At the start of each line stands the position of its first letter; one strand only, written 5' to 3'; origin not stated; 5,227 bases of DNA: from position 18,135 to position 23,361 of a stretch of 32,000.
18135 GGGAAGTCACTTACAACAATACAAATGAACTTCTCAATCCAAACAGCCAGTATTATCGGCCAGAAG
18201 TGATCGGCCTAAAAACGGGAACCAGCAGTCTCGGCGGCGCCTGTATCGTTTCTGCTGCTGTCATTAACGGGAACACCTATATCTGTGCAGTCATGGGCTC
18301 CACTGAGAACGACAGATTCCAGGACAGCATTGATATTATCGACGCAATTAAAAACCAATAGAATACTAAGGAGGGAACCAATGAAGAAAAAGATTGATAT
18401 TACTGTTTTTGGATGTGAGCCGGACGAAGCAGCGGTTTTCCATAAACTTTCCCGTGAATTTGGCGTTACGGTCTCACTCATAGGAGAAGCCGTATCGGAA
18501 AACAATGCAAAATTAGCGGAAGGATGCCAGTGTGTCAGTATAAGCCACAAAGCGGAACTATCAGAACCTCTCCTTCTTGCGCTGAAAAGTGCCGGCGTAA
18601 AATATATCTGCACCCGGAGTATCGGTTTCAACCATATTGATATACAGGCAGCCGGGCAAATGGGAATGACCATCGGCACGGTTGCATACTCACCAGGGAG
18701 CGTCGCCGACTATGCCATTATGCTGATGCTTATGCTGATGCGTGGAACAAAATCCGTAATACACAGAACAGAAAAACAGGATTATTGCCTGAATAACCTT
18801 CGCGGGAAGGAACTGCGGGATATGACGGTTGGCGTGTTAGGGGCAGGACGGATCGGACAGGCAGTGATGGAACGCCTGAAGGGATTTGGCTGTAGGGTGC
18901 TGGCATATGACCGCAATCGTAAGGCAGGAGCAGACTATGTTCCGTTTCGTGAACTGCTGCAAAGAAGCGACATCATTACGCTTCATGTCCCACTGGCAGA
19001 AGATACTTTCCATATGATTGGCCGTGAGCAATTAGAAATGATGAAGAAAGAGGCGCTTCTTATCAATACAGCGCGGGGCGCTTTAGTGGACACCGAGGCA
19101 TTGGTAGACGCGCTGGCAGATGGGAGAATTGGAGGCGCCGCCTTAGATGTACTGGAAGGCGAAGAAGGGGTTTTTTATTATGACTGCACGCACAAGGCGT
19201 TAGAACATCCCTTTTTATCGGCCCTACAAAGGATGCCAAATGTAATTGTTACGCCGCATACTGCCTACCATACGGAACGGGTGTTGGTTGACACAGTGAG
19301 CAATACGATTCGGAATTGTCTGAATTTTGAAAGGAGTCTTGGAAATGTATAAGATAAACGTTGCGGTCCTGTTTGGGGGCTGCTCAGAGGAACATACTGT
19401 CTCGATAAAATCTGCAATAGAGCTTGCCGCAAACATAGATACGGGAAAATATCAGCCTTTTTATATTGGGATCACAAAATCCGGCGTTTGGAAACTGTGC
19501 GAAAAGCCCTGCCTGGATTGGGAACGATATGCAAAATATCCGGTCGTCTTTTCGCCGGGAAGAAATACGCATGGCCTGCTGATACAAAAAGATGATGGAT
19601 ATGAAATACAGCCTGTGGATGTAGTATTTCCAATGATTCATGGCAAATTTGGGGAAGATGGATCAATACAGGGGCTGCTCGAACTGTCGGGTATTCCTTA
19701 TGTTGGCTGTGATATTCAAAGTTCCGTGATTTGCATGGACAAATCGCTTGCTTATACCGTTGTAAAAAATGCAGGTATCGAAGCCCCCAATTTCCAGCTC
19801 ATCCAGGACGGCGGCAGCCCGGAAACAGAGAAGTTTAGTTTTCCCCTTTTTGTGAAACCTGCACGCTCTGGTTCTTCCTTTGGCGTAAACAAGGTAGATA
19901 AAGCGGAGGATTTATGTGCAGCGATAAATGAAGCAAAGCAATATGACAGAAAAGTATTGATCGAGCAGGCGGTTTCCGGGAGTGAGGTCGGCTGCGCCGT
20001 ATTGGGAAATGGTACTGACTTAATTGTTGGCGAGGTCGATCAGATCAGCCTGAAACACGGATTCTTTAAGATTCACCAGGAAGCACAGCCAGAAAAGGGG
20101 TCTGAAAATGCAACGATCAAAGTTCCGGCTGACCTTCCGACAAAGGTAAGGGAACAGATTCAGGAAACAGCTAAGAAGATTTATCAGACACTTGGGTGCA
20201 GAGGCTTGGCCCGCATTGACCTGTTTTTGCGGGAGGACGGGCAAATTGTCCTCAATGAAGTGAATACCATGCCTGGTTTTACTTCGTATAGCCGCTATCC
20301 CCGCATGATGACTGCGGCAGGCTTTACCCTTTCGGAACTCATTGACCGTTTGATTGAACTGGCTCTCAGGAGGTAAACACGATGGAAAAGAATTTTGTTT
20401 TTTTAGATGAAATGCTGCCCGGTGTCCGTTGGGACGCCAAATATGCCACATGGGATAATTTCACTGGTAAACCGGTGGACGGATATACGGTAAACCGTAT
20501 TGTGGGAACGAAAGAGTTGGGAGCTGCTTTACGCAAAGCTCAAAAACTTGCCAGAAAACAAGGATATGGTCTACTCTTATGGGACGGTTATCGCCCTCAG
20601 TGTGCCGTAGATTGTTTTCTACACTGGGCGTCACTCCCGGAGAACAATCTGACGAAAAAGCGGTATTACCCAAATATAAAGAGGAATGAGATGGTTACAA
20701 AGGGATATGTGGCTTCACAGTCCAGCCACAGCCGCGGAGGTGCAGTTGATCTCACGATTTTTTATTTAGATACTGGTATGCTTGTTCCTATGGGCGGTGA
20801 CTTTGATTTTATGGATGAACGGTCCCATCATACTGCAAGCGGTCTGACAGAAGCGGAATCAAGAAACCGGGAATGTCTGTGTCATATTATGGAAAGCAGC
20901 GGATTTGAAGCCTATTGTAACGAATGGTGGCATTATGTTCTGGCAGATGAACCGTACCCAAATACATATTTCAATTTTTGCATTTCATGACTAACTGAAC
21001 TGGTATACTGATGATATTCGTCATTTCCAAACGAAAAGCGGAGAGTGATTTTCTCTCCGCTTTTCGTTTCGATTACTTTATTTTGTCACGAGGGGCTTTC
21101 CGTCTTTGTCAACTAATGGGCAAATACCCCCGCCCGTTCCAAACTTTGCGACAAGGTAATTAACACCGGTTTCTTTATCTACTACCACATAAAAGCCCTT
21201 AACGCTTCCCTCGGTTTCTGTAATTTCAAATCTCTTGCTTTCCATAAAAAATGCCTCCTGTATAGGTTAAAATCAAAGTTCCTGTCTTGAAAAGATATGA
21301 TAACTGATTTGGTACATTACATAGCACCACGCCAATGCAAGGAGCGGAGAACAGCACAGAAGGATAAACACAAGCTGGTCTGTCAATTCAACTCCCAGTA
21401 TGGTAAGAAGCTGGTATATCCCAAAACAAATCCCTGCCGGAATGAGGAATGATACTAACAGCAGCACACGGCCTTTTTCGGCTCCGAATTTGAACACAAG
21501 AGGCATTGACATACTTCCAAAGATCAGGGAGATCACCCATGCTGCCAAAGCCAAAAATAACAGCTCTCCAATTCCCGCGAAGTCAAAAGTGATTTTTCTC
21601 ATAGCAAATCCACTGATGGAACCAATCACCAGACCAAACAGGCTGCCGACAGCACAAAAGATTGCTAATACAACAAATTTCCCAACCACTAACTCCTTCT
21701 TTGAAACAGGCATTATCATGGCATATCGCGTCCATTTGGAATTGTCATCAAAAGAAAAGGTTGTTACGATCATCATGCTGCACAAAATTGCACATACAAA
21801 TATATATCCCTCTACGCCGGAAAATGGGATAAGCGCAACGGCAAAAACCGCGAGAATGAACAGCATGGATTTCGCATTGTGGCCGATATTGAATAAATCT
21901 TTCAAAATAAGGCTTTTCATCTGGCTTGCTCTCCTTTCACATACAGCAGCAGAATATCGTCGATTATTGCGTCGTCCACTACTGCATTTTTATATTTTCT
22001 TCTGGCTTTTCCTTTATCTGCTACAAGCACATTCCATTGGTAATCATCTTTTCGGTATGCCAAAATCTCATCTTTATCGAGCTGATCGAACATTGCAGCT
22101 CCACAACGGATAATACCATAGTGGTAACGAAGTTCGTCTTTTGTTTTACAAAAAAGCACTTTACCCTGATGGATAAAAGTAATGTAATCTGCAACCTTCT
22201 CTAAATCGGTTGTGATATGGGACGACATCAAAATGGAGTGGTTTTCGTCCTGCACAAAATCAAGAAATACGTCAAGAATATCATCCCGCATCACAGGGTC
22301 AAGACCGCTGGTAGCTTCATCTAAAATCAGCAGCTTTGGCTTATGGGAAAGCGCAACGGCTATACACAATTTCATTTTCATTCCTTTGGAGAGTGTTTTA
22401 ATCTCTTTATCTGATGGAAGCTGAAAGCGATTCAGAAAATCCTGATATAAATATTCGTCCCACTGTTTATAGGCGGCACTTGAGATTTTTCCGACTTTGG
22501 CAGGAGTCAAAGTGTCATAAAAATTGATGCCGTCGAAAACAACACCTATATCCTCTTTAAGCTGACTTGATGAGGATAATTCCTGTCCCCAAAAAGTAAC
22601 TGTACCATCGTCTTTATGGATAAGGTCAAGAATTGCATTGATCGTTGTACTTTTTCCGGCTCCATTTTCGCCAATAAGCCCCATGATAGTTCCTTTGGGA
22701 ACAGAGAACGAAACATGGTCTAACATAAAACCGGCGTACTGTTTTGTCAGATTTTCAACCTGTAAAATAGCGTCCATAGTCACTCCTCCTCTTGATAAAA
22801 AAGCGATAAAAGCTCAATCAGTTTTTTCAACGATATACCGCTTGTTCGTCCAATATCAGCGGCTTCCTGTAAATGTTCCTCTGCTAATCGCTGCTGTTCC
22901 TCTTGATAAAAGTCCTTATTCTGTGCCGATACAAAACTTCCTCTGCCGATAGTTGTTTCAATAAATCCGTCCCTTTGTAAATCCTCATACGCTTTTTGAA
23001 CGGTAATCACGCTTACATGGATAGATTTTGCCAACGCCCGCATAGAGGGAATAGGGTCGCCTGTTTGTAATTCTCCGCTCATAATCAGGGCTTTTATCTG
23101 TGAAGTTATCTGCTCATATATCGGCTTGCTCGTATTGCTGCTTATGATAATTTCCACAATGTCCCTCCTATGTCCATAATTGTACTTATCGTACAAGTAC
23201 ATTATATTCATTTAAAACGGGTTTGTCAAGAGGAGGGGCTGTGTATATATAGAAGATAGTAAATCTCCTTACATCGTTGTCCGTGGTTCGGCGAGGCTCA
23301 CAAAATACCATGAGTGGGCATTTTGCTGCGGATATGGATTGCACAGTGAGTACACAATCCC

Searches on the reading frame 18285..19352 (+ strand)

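Call 12: search_protein_families(library=pfam, proteins=[window:18285-19352:+])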
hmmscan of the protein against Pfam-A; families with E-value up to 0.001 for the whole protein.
window:18285-19352:+ (355 aa): 3 families
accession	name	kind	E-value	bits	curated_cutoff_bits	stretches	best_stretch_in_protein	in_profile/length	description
PF02826.25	2-Hacid_dh_C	-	2.9e-55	186.9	25.1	1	145-327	1-178/178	D-isomer specific 2-hydroxyacid dehydrogenase, NAD binding domain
PF00389.36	2-Hacid_dh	-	5.2e-15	55.7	24.6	1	46-349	9-124/134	D-isomer specific 2-hydroxyacid dehydrogenase, catalytic domain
PF03446.21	NAD_binding_2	-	0.00061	20.3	21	0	181-280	1-110/161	NAD binding domain of 6-phosphogluconate dehydrogenase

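Call 84: search_protein_families(library=ncbifam, proteins=[window:18285-19352:+], max_evalue=1e-10)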
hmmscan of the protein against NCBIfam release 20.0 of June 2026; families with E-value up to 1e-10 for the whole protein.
window:18285-19352:+ (355 aa): 21 families
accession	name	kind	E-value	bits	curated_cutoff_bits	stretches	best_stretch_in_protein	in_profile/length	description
NF000004.1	vanH-D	exception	1e-187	622.9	550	1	33-355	1-323/323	D-lactate dehydrogenase VanH-D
NF000492.1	vanH_gen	exception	1.5e-173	576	540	1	39-350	1-312/312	D-lactate dehydrogenase VanH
NF000371.1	vanH_Agroup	exception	3.6e-139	463.5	700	1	35-352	2-319/322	VanH-A/VanH-Pt family D-lactate dehydrogenase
NF000112.1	vanH-Amyco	exception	6e-130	433.5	625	1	38-350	29-341/348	VanH-AOV family D-lactate dehydrogenase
NF000151.1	vanH-Ac1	exception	5.6e-127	423.8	750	1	38-350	36-349/351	D-lactate dehydrogenase VanH-Ac1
NF000128.1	vanH-Sc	exception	5.4e-122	407.1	650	1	32-349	14-331/337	D-lactate dehydrogenase VanH-Sc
NF006374.0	PRK08605.1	subfamily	8.3e-62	209.1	356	1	39-346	4-319/332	D-lactate dehydrogenase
NF005069.0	PRK06487.1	equivalog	9.4e-51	172.7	448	1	84-343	51-308/320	2-hydroxyacid dehydrogenase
NF009127.0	PRK12480.1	equivalog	2.3e-50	171.5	579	1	39-343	4-314/330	D-lactate dehydrogenase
TIGR01327.1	PGDH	equivalog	1.3e-46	159.5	454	1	92-332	52-284/525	phosphoglycerate dehydrogenase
NF009714.1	PRK13243.1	equivalog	8.7e-46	156.8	455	1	105-349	68-313/332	glyoxylate reductase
NF005387.0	PRK06932.1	equivalog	8.4e-43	146.5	492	1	86-348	49-309/314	2-hydroxyacid dehydrogenase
NF008759.0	PRK11790.1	equivalog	1.5e-41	142.4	404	1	61-331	34-299/410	phosphoglycerate dehydrogenase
NF005750.0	PRK07574.1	equivalog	6.9e-40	137.3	329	1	103-289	113-310/386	NAD-dependent formate dehydrogenase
NF006263.0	PRK08410.1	equivalog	2.1e-38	132.5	389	1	103-346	62-307/311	D-2-hydroxyacid dehydrogenase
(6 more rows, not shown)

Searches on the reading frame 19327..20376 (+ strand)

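Call 12: search_protein_families(library=pfam, proteins=[window:19327-20376:+])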
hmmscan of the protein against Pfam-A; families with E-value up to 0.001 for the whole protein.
window:19327-20376:+ (349 aa): 6 families
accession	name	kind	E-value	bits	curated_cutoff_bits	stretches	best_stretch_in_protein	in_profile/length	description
PF07478.18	Dala_Dala_lig_C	-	2.2e-66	223.7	24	1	146-344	2-204/204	D-ala D-ala ligase C-terminus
PF01820.27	Dala_Dala_lig_N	-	2.3e-33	115.7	34.6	1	11-128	1-121/121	D-ala D-ala ligase N-terminus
PF02222.28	ATP-grasp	-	7.6e-13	48.9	27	1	146-313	3-160/179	ATP-grasp domain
PF02655.19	ATP-grasp_3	-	3.8e-09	37.3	23.2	1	136-313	1-154/160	ATP-grasp domain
PF13535.11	ATP-grasp_4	-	1.5e-08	34.9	27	1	171-316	2-152/160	ATP-grasp domain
PF02786.22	CPSase_L_D2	-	7.4e-05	22.8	19.8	1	166-314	33-178/211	Carbamoyl-phosphate synthase L chain, ATP binding domain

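Call 84: search_protein_families(library=ncbifam, proteins=[window:19327-20376:+], max_evalue=1e-10)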
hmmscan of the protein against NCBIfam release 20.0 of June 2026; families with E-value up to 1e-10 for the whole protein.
window:19327-20376:+ (349 aa): 32 families (the best 25 are shown)
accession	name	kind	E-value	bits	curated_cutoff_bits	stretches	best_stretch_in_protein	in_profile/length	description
NF012215.1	D_ala_D_lac_VanD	exception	4.2e-220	729.9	700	1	7-349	1-343/343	D-alanine--(R)-lactate ligase VanD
NF000206.1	D_ala_D_lac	equivalog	1.7e-197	655.3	550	1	7-348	1-342/342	D-alanine--(R)-lactate ligase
NF012216.1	D_ala_D_lac_VanB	exception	2.1e-171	569.7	750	1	7-349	1-342/342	D-alanine--(R)-lactate ligase VanB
NF012217.1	D_ala_D_lac_VanA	exception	2.2e-168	559.8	775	1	7-348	1-342/343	D-alanine--(R)-lactate ligase VanA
NF000470.1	D_ala_D_lac_VanM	exception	6.9e-166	551.6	760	1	7-348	1-342/343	D-alanine--(R)-lactate ligase VanM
NF000144.1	D_ala_D_lac_VanF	exception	1.7e-163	543.6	750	1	7-348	1-342/343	D-alanine--(R)-lactate ligase VanF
NF000372.1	D_ala_D_lac_VanI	exception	5.7e-161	535.5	700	1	7-347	1-341/341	D-alanine--(R)-lactate ligase VanI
NF000129.1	D_ala_D_lac_Sc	exception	5.2e-152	506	650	1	7-347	1-341/346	D-alanine--(R)-lactate ligase VanA-Sc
NF000374.1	D_ala_D_lac_VanO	exception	4.1e-148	493.1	750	1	7-347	1-341/346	D-alanine--(R)-lactate ligase VanO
NF000092.1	D_ala_D_lac_Ao2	exception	2.2e-146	487.5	700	1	7-347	1-341/348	D-alanine--(R)-lactate ligase VanA-Ao2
NF000091.3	D_ala_D_ser_VanG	exception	2.3e-118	395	495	1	11-346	2-343/344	D-alanine--D-serine ligase VanG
NF002528.0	PRK01966.1-4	subfamily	9e-108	360.3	262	1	7-349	2-361/366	D-alanine--D-alanine ligase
NF000207.3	D_ala_D_ser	equivalog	3.4e-99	332.2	520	1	11-346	2-339/342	D-alanine--D-serine ligase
TIGR01205.1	D_ala_D_alaTIGR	subfamily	1e-91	307.3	245.65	1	12-346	2-317/318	D-alanine--D-alanine ligase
NF002525.0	PRK01966.1-1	equivalog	1.7e-91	306.9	457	1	7-349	1-353/364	D-alanine--D-alanine ligase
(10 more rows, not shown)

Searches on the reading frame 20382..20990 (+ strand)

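Call 12: search_protein_families(library=pfam, proteins=[window:20382-20990:+])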
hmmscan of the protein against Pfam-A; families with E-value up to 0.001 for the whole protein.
window:20382-20990:+ (202 aa): 1 family
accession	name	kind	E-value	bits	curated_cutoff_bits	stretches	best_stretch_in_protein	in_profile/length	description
PF01427.22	Peptidase_M15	-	1.8e-72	243.8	27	1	2-200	2-197/199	D-ala-D-ala dipeptidase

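Call 84: search_protein_families(library=ncbifam, proteins=[window:20382-20990:+], max_evalue=1e-10)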
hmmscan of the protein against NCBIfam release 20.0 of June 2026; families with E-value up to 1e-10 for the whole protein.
window:20382-20990:+ (202 aa): 2 families
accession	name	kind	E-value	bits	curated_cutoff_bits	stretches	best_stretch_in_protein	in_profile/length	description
NF033115.1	dipept_VanX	equivalog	5.6e-108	359.2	320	1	4-201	2-199/199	D-Ala-D-Ala dipeptidase VanX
NF007557.0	PRK10178.1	equivalog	1.1e-35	123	176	1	4-189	6-170/188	D-alanyl-D-alanine dipeptidase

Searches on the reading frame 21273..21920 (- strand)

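Call 12: search_protein_families(library=pfam, proteins=[window:21273-21920:-])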
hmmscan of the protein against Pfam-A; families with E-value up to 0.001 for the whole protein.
window:21273-21920:- (215 aa): 2 families
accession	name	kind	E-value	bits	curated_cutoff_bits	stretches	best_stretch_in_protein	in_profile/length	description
PF13346.12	ABC2_membrane_5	-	1.1e-40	139.8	25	1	3-210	1-204/205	ABC-2 family transporter protein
PF12730.13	ABC2_membrane_4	-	5.3e-05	23.7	27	1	41-143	58-157/179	ABC-2 family transporter protein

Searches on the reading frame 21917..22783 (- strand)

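Call 12: search_protein_families(library=pfam, proteins=[window:21917-22783:-])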
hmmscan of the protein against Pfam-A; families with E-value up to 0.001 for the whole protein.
window:21917-22783:- (288 aa): 6 families
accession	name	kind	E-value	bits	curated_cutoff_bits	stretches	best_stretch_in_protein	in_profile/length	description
PF00005.33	ABC_tran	-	2.6e-29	103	25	1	21-159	1-137/137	ABC transporter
PF13304.12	AAA_21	-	3.4e-11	44.2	27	1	130-189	237-298/304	AAA domain, putative AbiEii toxin, Type IV TA system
PF13401.12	AAA_22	-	3e-07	31.2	27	1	33-178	7-109/130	AAA domain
PF13604.12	AAA_30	-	0.00019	21.6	27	1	33-158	20-98/191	AAA domain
PF13555.12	AAA_29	-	0.00086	19.4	27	0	29-55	20-46/61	P-loop containing region of AAA domain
PF13514.12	AAA_27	-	0.00098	19.2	22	0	14-55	9-50/206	AAA domain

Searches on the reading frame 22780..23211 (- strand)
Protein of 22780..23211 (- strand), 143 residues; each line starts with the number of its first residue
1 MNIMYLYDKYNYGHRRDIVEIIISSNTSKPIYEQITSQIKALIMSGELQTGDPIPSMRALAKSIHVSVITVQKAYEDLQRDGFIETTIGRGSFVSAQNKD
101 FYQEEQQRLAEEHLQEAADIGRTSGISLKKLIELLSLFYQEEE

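Call 12: search_protein_families(library=pfam, proteins=[window:22780-23211:-])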
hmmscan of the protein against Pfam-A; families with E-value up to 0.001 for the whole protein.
window:22780-23211:- (143 aa): 2 families
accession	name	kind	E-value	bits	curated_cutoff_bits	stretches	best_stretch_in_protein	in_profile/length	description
PF00392.27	GntR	-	2.8e-17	62.6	27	1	32-94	2-64/64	Bacterial regulatory proteins, gntR family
PF13412.12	HTH_24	-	0.00077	19.4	21.9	0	52-85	15-48/48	Winged helix-turn-helix DNA-binding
